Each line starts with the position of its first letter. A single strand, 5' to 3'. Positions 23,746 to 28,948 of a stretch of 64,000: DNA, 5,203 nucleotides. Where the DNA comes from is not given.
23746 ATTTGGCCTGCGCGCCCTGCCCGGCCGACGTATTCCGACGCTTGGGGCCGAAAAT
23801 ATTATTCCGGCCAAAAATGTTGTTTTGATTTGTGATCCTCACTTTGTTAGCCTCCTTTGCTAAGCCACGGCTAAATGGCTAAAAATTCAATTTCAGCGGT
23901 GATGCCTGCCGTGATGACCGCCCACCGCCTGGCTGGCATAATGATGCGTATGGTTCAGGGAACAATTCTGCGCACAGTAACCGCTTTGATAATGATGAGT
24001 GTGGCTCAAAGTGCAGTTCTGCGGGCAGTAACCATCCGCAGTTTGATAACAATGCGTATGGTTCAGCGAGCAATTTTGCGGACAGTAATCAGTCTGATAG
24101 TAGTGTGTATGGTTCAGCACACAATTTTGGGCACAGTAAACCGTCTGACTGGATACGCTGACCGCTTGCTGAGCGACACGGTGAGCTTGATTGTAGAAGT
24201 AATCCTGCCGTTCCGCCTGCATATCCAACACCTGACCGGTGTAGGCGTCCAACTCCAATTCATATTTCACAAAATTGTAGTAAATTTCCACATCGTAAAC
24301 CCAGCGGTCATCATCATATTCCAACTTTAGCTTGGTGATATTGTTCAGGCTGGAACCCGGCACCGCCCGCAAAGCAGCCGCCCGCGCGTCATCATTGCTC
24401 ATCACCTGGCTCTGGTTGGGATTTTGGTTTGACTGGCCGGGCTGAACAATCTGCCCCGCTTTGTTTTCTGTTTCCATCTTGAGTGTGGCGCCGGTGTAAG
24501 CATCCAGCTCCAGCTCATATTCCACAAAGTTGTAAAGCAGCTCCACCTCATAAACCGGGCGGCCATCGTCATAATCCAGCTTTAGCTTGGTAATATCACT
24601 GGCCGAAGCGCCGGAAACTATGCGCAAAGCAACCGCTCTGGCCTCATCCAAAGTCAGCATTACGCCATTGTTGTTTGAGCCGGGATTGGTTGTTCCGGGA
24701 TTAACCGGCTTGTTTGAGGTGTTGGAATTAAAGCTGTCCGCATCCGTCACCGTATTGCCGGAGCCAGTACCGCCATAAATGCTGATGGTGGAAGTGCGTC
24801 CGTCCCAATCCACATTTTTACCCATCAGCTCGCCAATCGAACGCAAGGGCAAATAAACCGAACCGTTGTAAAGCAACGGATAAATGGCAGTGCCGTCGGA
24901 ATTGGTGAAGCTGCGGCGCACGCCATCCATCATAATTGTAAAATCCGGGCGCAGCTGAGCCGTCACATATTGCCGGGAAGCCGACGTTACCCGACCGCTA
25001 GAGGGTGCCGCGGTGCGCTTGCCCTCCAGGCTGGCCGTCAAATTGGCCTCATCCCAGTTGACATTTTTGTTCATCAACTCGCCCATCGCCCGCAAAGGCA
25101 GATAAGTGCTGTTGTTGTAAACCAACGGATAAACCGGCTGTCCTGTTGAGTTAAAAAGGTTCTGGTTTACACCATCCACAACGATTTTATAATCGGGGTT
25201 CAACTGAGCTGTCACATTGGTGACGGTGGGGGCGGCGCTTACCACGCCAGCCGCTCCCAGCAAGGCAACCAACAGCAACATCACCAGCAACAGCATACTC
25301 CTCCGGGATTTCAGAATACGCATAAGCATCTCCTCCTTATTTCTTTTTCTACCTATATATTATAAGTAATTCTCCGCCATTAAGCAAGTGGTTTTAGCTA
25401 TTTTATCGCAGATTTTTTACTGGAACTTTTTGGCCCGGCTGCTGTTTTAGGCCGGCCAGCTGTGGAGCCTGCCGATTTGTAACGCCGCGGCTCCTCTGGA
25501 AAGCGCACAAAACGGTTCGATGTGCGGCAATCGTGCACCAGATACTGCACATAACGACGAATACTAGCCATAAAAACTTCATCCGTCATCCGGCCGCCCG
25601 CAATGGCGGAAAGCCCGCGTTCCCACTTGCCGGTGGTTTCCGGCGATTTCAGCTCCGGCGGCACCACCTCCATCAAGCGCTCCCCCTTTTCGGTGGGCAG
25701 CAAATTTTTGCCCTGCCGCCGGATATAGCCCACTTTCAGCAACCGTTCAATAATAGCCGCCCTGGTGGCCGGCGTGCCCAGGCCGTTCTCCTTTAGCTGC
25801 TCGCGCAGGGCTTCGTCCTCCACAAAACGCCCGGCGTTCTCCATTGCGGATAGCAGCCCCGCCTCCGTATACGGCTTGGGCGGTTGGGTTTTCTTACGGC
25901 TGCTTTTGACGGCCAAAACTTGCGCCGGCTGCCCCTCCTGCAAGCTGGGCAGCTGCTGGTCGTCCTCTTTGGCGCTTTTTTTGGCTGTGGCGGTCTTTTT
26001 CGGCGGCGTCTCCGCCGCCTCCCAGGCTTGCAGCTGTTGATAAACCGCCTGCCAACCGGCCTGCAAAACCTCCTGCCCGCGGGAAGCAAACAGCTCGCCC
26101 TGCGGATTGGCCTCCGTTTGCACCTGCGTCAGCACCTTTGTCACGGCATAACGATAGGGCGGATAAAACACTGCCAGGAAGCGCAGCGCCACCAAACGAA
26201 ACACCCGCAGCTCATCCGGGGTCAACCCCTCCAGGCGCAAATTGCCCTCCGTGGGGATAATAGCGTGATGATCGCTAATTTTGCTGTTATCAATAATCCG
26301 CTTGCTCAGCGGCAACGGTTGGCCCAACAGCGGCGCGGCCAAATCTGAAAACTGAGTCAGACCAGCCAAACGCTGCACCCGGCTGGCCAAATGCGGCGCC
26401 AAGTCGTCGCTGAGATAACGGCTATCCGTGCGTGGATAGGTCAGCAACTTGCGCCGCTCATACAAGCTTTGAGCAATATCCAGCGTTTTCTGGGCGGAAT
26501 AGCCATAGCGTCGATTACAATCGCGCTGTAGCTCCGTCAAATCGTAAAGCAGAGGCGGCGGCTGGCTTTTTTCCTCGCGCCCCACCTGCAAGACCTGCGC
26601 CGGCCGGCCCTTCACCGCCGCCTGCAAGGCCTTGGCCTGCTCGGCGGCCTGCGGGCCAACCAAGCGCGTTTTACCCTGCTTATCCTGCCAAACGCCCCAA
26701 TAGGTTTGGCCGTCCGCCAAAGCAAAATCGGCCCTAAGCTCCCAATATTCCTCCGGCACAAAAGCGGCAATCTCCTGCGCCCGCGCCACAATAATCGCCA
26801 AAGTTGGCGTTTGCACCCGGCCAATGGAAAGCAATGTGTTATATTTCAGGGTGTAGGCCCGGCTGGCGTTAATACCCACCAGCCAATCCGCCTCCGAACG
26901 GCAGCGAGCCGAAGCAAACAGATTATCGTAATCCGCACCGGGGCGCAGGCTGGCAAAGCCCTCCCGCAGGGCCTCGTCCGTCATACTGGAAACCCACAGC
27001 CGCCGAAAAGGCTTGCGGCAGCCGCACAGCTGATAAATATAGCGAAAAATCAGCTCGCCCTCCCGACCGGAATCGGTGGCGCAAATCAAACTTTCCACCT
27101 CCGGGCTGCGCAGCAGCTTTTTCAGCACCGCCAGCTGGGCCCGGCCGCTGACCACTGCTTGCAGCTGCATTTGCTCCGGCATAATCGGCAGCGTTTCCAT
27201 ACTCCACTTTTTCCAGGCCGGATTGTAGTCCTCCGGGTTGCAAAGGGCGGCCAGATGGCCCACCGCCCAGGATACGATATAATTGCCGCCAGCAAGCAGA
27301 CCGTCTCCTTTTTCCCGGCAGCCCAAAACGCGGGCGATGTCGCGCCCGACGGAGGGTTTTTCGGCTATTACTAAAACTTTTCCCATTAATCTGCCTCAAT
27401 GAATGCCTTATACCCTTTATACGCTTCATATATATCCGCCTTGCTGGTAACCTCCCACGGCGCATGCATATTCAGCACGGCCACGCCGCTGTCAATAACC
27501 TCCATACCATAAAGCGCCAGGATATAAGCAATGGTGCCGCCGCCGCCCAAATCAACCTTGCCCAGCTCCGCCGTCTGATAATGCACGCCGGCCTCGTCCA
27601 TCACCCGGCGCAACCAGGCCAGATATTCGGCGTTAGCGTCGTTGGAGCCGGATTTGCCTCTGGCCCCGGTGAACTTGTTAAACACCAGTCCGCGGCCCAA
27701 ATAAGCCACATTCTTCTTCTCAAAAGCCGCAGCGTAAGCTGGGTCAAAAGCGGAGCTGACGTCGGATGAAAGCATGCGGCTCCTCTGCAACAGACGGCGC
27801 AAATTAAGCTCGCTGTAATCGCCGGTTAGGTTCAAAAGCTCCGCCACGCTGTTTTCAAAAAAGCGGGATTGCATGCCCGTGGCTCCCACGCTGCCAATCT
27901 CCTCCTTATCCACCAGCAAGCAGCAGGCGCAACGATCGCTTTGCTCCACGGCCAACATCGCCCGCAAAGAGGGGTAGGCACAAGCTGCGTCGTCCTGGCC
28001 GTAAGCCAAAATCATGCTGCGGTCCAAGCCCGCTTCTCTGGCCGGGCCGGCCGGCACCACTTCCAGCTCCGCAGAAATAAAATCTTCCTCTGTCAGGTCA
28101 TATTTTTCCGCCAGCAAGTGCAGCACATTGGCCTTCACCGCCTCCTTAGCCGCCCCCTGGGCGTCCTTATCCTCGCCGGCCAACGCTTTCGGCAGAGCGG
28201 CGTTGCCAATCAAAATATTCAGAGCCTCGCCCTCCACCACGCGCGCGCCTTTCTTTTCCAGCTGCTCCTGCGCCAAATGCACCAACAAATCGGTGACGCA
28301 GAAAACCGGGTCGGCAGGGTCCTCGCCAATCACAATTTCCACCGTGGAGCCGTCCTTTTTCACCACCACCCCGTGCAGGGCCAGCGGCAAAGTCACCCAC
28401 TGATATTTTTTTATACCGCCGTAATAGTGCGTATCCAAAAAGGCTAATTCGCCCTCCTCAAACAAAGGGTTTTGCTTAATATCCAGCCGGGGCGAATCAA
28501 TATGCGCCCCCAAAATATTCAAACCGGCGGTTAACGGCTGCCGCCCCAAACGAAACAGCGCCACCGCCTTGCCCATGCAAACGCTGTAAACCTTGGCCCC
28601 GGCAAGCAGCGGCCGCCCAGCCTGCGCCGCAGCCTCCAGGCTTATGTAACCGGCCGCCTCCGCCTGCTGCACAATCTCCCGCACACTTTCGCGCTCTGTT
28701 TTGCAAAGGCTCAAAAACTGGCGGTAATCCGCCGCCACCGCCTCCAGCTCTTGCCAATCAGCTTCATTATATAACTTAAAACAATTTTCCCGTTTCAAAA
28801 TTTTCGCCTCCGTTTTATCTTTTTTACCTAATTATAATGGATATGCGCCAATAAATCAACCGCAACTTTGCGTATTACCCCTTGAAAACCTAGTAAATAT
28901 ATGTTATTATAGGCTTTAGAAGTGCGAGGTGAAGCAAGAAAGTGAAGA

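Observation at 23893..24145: Fourfold Cys/His-rich C-terminal repeat on a PepSY / Cu-amine-oxidase-N secreted protein.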

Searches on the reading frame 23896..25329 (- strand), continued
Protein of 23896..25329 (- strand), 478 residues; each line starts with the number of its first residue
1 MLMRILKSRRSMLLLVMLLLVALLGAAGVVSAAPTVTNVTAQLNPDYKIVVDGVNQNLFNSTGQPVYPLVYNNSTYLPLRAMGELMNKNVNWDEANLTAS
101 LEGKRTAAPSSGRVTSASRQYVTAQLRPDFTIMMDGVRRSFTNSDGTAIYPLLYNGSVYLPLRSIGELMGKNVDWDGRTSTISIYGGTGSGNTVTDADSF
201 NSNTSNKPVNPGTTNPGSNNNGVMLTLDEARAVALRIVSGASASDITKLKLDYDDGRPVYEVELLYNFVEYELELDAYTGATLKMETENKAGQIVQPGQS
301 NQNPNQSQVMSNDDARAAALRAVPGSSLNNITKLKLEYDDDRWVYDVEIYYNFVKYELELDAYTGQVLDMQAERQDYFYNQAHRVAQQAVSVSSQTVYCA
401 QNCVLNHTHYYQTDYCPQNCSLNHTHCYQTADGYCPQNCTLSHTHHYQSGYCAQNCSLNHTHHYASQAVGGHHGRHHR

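Call 33: predict_structure(alignment_id=A1)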
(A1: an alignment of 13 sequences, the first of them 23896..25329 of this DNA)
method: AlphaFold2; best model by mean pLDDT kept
length: 478 residues; sequences in the alignment: 13
mean_pLDDT: 61.2   pTM: 0.39
mean pLDDT of the five models: 61.2, 60.6, 57.4, 52.1, 48.0
residues with pLDDT >= 90: 16; 70-90: 220; 50-70: 67; < 50: 175
segments of 3 or more residues with pLDDT < 50: 1-7, 20-33, 188-221, 291-306, 376-478
pLDDT, mean of each block of 10 residues (from residue 1): 48 60 38 68 83 75 83 84 81 81 73 70 88 84 73 88 81 63 60 31 25 31 74 74 80 85 77 81 70 30 44 76 75 75 80 77 84 53 30 27 33 35 36 35 38 39 34 27
secondary structure, 60 per line:
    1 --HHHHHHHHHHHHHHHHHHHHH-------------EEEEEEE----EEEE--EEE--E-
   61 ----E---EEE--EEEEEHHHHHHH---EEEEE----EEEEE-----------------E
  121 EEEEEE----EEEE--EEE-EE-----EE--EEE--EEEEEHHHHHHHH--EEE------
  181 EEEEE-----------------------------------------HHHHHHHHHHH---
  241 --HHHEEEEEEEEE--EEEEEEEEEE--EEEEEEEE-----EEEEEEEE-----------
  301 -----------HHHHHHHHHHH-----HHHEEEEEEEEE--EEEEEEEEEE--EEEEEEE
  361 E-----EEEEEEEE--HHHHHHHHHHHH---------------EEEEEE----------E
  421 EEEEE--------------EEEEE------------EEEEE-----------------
elements in order: H3-23 E37-43 E48-51 E54-56 E69-71 E74-78 H79-85 E89-93 E98-102 E120-126 E131-134 E137-139 E152-154 E157-161 H162-169 E172-174 E181-185 H227-237 E246-254 E257-266 E269-276 E282-289 H312-322 E331-339 E342-351 E354-361 E367-374 H377-388 E404-409 E420-425 E440-444 E457-461

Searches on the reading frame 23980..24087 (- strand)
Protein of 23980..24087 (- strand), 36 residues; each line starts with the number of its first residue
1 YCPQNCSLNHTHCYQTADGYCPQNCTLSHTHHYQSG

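Call 6: search_protein_families(library=pfam, proteins=[window:23980-24087:-], max_evalue=10)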
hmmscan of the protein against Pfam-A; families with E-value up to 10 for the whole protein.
seq(36 aa): 1 family
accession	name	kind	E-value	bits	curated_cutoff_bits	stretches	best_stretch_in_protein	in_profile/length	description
PF01462.23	LRRNT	-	6.8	6.9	25.8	1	20-31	1-12/28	Leucine rich repeat N-terminal domain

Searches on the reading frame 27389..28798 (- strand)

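Call 36: search_protein_families(library=pfam, proteins=[window:27389-28798:-], max_evalue=0.00001)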
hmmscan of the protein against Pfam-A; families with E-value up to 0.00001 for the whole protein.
window:27389-28798:- (470 aa): 1 family
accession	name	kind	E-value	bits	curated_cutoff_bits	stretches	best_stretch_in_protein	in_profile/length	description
PF02127.20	Peptidase_M18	-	1.6e-79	268.2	24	1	28-466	1-431/432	Aminopeptidase I zinc metalloprotease (M18)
